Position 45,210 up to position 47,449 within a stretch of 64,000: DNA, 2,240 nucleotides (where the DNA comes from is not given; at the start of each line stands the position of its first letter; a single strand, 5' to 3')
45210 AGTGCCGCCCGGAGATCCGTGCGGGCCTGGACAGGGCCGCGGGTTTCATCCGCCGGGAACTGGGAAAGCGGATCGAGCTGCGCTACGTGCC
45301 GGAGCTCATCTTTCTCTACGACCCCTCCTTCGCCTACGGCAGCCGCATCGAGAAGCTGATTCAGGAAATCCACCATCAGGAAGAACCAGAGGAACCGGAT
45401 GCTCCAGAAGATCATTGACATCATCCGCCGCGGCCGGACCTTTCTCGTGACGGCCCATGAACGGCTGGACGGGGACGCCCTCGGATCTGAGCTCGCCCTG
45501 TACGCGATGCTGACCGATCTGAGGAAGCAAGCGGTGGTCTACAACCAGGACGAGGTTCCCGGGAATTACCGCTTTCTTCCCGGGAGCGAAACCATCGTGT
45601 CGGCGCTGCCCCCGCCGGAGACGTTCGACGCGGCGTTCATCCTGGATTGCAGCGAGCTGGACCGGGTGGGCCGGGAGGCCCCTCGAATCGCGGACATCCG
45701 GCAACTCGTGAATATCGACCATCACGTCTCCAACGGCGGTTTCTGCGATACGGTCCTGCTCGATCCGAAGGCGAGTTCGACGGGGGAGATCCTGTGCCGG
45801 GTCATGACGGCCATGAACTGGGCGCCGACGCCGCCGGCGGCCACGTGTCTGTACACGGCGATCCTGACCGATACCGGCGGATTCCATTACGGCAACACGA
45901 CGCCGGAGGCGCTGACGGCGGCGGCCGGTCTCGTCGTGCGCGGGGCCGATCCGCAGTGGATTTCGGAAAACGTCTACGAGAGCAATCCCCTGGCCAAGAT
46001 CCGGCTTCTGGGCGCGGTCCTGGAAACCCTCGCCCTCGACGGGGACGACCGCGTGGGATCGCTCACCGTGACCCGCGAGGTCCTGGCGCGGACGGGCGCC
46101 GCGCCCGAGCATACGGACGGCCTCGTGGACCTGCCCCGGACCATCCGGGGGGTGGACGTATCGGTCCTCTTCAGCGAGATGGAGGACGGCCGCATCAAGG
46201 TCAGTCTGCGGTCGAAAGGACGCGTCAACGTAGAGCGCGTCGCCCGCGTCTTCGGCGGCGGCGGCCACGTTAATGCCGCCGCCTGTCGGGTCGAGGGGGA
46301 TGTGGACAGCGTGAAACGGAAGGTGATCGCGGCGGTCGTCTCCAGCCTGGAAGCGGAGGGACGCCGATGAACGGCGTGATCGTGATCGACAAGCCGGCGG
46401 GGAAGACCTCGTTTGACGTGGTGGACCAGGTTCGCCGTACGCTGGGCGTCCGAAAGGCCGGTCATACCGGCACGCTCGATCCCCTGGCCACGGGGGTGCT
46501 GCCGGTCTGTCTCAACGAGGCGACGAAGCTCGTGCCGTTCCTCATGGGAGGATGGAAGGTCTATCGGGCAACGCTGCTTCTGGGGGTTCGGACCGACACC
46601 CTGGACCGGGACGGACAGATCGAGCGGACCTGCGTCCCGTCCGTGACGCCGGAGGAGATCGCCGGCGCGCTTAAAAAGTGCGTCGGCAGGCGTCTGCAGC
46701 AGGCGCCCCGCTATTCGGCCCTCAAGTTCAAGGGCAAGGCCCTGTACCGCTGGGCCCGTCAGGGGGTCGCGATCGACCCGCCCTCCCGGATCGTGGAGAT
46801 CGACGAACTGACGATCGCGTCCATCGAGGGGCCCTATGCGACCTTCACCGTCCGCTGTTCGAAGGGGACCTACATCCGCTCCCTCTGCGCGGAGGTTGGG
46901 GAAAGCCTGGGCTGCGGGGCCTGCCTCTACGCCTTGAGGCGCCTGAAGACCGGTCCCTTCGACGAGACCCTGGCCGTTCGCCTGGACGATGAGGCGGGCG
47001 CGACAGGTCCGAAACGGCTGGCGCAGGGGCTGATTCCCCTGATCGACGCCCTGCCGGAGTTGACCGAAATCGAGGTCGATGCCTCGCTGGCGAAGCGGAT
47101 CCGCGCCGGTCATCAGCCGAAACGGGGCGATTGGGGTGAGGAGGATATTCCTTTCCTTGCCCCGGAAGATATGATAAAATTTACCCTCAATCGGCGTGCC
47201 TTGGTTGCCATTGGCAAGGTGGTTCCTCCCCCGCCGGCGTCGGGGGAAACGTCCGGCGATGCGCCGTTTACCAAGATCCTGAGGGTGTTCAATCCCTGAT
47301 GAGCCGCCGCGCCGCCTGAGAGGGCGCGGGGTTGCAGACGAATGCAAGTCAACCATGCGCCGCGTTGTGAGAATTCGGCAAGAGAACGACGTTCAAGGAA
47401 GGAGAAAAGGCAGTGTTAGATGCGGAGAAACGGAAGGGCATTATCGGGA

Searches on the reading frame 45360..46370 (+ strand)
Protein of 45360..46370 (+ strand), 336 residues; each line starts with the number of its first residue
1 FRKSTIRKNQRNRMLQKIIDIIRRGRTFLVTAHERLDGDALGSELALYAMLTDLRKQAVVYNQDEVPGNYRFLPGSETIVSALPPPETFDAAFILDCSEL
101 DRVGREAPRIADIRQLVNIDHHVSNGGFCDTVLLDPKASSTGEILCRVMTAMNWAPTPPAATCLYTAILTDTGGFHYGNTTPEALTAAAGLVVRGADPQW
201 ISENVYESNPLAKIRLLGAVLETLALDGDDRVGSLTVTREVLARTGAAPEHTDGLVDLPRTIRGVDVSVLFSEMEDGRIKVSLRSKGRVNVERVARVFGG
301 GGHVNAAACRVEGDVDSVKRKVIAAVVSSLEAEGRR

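Call 20: search_protein_families(library=pfam, proteins=[window:45360-46370:+], max_evalue=0.0001)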
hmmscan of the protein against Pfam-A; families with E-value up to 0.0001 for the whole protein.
window:45360-46370:+ (336 aa): 2 families
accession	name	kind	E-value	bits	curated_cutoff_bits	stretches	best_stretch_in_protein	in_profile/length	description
PF01368.27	DHH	-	5.4e-13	49.8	28.1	1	28-168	2-125/125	DHH family, N-terminal domain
PF02272.25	DHHA1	-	8.5e-13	49.1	25.9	1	244-322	10-96/102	DHHA1 domain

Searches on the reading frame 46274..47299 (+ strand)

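Call 20: search_protein_families(library=pfam, proteins=[window:46274-47299:+], max_evalue=0.0001)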
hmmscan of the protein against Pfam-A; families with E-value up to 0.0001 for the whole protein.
window:46274-47299:+ (341 aa): 2 families
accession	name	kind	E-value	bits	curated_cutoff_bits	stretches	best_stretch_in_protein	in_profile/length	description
PF01509.24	TruB_N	-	2.5e-49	167.9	27.3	1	54-201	1-149/149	TruB family pseudouridylate synthase (N terminal domain)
PF16198.10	TruB_C_2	-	4.8e-10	39.9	29.3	1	202-239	1-38/66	tRNA pseudouridylate synthase B C-terminal domain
